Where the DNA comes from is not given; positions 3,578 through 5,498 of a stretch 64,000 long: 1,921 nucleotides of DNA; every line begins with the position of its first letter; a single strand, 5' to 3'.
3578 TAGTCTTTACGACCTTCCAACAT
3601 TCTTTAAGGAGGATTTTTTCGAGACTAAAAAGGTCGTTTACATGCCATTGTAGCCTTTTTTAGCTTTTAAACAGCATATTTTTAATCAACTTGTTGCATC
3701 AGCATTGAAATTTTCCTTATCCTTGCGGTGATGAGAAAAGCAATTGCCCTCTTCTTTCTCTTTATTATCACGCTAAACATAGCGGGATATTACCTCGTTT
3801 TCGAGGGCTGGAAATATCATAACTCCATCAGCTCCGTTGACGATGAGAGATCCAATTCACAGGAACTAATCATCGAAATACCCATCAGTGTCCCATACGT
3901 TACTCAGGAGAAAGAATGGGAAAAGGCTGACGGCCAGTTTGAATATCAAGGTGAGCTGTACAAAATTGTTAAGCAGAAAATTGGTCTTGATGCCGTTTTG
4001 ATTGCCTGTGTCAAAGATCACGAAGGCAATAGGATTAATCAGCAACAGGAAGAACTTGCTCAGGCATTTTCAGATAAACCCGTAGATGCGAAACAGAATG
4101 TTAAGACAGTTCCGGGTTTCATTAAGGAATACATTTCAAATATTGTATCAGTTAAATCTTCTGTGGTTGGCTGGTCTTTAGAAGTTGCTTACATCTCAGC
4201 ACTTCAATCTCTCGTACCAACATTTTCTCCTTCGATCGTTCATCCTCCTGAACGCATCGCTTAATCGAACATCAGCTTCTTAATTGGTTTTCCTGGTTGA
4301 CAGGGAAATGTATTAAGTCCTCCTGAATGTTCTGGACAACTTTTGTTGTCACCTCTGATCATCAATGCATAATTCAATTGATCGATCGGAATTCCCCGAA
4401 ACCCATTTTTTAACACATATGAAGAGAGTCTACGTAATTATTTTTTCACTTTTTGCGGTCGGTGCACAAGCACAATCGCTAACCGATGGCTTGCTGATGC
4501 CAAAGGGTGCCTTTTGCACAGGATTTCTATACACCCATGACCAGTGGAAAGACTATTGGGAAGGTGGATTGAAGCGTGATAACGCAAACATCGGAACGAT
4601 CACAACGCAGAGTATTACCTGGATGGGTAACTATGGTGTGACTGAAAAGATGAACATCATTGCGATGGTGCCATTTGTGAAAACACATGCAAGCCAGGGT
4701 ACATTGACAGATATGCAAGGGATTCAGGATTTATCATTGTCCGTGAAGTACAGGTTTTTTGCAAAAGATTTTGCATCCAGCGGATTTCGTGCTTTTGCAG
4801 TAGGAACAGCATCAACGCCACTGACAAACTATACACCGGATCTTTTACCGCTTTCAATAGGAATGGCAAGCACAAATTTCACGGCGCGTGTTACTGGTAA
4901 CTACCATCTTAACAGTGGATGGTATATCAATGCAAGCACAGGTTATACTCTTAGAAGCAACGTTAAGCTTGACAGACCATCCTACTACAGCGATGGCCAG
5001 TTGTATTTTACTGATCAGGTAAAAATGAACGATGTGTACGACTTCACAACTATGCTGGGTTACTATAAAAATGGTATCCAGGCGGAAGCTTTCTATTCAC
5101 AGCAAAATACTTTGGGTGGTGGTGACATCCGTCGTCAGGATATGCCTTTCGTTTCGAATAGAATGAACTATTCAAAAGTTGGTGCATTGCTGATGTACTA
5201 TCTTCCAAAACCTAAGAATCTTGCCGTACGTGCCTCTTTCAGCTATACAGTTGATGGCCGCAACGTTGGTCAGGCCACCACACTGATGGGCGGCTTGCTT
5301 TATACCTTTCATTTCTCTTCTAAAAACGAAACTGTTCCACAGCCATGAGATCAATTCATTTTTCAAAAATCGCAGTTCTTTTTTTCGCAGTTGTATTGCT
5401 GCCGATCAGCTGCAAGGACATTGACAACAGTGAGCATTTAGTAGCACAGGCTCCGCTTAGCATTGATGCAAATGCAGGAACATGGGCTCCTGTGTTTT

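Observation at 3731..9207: Four-gene envelope module: HPP leader, outer-membrane barrel, haloperoxidase-like lipoprotein, TonB-dependent receptor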

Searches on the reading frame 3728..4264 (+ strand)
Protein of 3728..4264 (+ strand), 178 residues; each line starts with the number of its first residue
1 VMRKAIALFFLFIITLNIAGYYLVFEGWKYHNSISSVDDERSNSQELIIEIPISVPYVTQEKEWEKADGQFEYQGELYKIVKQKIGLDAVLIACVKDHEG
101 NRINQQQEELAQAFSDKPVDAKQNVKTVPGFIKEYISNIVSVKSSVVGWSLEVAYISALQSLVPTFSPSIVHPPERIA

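Call 5: search_protein_families(library=pfam, proteins=[window:3728-4264:+], max_evalue=0.01)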
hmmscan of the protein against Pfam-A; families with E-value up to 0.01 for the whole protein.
window:3728-4264:+ (178 aa): 1 family
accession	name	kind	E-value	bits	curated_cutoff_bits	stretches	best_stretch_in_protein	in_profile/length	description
PF02507.20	PSI_PsaF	-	0.0095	16.2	27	0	13-68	107-159/172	Photosystem I reaction centre subunit III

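Call 6: search_protein_families(library=ncbifam, proteins=[window:3728-4264:+], max_evalue=0.01)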
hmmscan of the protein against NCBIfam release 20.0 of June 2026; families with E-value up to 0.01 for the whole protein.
window:3728-4264:+ (178 aa): 2 families
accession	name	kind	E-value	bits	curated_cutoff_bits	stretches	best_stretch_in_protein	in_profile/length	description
NF004740.0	PRK06076.1-1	equivalog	2.9e-05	23.7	399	1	8-146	117-252/325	NADH-quinone oxidoreductase subunit NuoH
NF001236.0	PRK00203.1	equivalog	0.0019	17.8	160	1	60-121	86-147/151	ribonuclease HI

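Call 19: find_homologous_proteins(query=window:3731-4264:+, max_evalue=0.001)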
Query window:3731-4264:+ (177 aa): 55 proteins with E <= 0.001 among 103 candidates.
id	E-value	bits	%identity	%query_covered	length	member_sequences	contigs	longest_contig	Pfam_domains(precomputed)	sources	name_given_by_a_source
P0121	1.9e-110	384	100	100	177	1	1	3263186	-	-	-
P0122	5.7e-87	308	76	100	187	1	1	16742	-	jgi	jgi:hypothetical protein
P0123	5.9e-84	298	72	100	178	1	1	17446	-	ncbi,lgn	-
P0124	6.8e-84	298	72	100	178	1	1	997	-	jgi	-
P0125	2.0e-83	296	71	100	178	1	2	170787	-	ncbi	ncbi:MAG: hypothetical protein WDN75_13430 [Bacteroidota bacterium]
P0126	7.8e-83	295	76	100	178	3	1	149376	-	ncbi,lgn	ncbi:hypothetical protein BH09BAC3_BH09BAC3_18550 [soil metagenome]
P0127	2.8e-82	293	74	100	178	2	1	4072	-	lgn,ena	-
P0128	6.0e-80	285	76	100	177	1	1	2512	-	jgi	jgi:hypothetical protein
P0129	5.7e-77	275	69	100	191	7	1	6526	-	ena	-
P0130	1.3e-76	274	70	100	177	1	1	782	-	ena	-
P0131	1.9e-76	274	69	99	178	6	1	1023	-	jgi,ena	-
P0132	3.0e-76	273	70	100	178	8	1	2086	-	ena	-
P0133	1.1e-75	271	67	100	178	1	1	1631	-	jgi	jgi:hypothetical protein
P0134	2.5e-74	267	69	100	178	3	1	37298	-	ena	-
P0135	7.8e-74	265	66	100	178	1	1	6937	-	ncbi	-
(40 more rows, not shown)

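Call 45: predict_structure(alignment_id=A1)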
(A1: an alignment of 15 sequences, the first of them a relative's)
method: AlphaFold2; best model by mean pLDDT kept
length: 177 residues; sequences in the alignment: 15
mean_pLDDT: 61.5   pTM: 0.31
mean pLDDT of the five models: 61.5, 59.7, 53.2, 52.2, 51.3
residues with pLDDT >= 90: 10; 70-90: 56; 50-70: 49; < 50: 62
segments of 3 or more residues with pLDDT < 50: 35-42, 114-144, 147-154, 159-162, 174-176
pLDDT, mean of each block of 10 residues (from residue 1): 84 90 77 51 67 66 76 73 78 68 52 46 40 42 46 47 49 51
secondary structure, 60 per line:
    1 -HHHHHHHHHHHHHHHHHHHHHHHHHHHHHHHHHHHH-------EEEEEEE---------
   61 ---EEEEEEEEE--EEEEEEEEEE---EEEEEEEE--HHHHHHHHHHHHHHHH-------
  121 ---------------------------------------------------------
elements in order: H2-37 E45-51 E64-72 E75-84 E88-95 H98-113

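Call 57: fold_search(model_id=the predicted structure, library=pdb)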
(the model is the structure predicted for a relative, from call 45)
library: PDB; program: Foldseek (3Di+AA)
matches with E <= 10: 318; with E <= 0.001: 0
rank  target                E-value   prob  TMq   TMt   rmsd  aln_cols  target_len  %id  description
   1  7ai2_A                7.3e-02  0.69  0.20  0.30  16.0       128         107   15  Crystal structure of Se-Met labelled MCE domain of Mce4A from Mycobacterium tuberculosis H37Rv (released 2021-08-25)
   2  7ai2_B                8.2e-02  0.77  0.22  0.32  17.6       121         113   13  Crystal structure of Se-Met labelled MCE domain of Mce4A from Mycobacterium tuberculosis H37Rv (released 2021-08-25)
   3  7ai2_D                8.2e-02  0.66  0.21  0.32  17.6       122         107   16  Crystal structure of Se-Met labelled MCE domain of Mce4A from Mycobacterium tuberculosis H37Rv (released 2021-08-25)
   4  8tp1_A                1.3e-01  0.69  0.21  0.11  15.3       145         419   12  ATP-2 state of Bcs1 (C7 symmetrized) (released 2024-06-05)
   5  6xrf_H                3.1e-01  0.28  0.16  0.19  19.2        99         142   12  EagT6 Tse6 NT complex (released 2020-12-30)
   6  8t14_A                3.5e-01  0.38  0.21  0.12  16.0       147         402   12  ADP-bound Bcs1 (C7 symmetrized) (released 2024-06-05)
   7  9r2r_C                4.1e-01  0.15  0.11  0.14  16.4        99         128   15  De novo designed M7 protein fold (released 2025-05-14)
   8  5a5y_A                6.2e-01  0.23  0.11  0.10   9.8        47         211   17  Crystal structure of AtTTM3 in complex with tripolyphosphate and magnesium ion (form A) (released 2015-08-05)
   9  2gfg_C                7.0e-01  0.25  0.12  0.11  13.1        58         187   14  Crystal structure of a putative adenylate cyclase (bh2851) from bacillus halodurans at 2.12 A resolution (released 2006-05-02)
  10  3v85                  7.0e-01  0.21  0.11  0.10   9.8        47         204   17  1.9 Angstrom resolution crystal structure of the protein Q9SIY3 from Arabidopsis thaliana (released 2012-11-07)
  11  5z8o_B                7.0e-01  0.13  0.14  0.16  14.7       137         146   13  Structural of START superfamily protein MSMEG_0129 from Mycobacterium smegmatis (released 2018-03-21)
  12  6sh3_A                7.4e-01  0.28  0.19  0.11  17.4       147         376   12  Structure of the ADP state of the heptameric Bcs1 AAA-ATPase (released 2020-02-05)
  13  6e8a_A                7.4e-01  0.09  0.10  0.12  13.9       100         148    8  Crystal structure of DcrB from Salmonella enterica at 1.92 Angstroms resolution (released 2018-10-31)
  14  2lnj_MODEL_1_A        7.4e-01  0.06  0.09  0.10  14.5       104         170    8  Solution Structure of Cyanobacterial PsbP (CyanoP) from Synechocystis sp. PCC 6803 (released 2012-06-06)
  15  6zj8_B                7.8e-01  0.30  0.17  0.21   5.9        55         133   13  Structure of the PAS domain from Bordetella pertussis BvgS (released 2020-11-11)
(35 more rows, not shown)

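Call 80: search_protein_representatives(alignment_id=A1)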
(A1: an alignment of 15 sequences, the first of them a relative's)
Query: 15 sequences, 177 profile positions. Proteins with E-value up to 0.001 (for the whole library): 2607; up to 1e-10: 925; up to 1e-30: 133. The best 150 are listed.
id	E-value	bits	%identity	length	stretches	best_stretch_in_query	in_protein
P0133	6.1e-78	276.8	-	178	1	1-177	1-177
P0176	5.5e-70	250.9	-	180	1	1-177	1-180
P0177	1.7e-65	236.3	-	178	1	1-177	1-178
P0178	1.4e-64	233.2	-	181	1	1-177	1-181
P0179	8.0e-63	227.6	-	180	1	1-177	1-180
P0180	3.4e-61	222.3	-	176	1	1-175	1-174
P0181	1.3e-60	220.4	-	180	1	1-176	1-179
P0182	4.7e-60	218.5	-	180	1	2-176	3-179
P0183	8.3e-60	217.8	-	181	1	2-177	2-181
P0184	1.8e-59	216.7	-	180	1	2-175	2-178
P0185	1.5e-58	213.7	-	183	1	1-176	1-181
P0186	6.1e-57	208.4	-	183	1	1-177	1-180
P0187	2.2e-56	206.6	-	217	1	2-176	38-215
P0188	6.4e-55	201.8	-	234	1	2-175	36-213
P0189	1.6e-53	197.3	-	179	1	2-177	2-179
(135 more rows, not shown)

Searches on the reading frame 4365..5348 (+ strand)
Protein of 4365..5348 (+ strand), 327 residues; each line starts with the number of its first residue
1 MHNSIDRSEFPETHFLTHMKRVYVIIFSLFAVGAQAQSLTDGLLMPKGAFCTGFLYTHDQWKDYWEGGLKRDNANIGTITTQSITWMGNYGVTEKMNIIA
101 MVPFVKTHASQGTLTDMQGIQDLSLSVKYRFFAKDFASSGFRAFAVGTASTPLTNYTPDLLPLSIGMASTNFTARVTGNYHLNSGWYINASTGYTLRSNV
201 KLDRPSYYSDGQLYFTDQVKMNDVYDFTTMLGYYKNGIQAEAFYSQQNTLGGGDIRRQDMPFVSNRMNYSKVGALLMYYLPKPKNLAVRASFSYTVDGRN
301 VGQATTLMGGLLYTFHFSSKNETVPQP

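Call 5: search_protein_families(library=pfam, proteins=[window:4365-5348:+], max_evalue=0.01)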
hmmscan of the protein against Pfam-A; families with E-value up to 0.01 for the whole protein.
window:4365-5348:+ (327 aa): 0 families

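Call 6: search_protein_families(library=ncbifam, proteins=[window:4365-5348:+], max_evalue=0.01)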
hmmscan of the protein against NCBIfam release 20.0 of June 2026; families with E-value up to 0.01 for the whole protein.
window:4365-5348:+ (327 aa): 0 families

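Call 8: search_solved_structures(query=window:4365-5348:+, max_evalue=1)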
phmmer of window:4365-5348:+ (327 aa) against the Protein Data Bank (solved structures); distinct sequences matched with E-value up to 1: 0.

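Call 13: find_homologous_proteins(query=window:4419-5348:+, max_evalue=0.001)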
Query window:4419-5348:+ (309 aa): 3809 proteins with E <= 0.001 among 6200 candidates; the best 120 are listed.
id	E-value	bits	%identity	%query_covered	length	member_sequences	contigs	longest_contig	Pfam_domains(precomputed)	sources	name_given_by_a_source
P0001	1.5e-206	702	100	100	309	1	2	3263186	-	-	-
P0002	3.7e-171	586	82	100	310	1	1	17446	-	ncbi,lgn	-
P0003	7.7e-168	575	80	100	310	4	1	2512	PF13557.13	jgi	jgi:Putative MetA-pathway of phenol degradation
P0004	1.1e-167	575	80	100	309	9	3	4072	-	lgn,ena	-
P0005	1.5e-165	568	79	100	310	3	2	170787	-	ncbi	ncbi:MAG: hypothetical protein WDN75_13435 [Bacteroidota bacterium]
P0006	4.8e-163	560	78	100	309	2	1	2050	-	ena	-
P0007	1.9e-162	558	79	100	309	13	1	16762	-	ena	-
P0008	4.6e-162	556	77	100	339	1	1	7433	PF13557.13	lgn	-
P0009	2.3e-157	541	75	100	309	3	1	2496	PF13557.13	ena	-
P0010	3.9e-154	530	72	100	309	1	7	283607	-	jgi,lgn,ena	-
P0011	1.8e-149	515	73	100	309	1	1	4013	PF13557.13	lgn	-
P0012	1.1e-147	509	71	98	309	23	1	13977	-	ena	-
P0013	6.2e-136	471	69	96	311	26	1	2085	-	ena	-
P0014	1.1e-129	450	65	96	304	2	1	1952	-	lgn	-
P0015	7.0e-129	447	65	98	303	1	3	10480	-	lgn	-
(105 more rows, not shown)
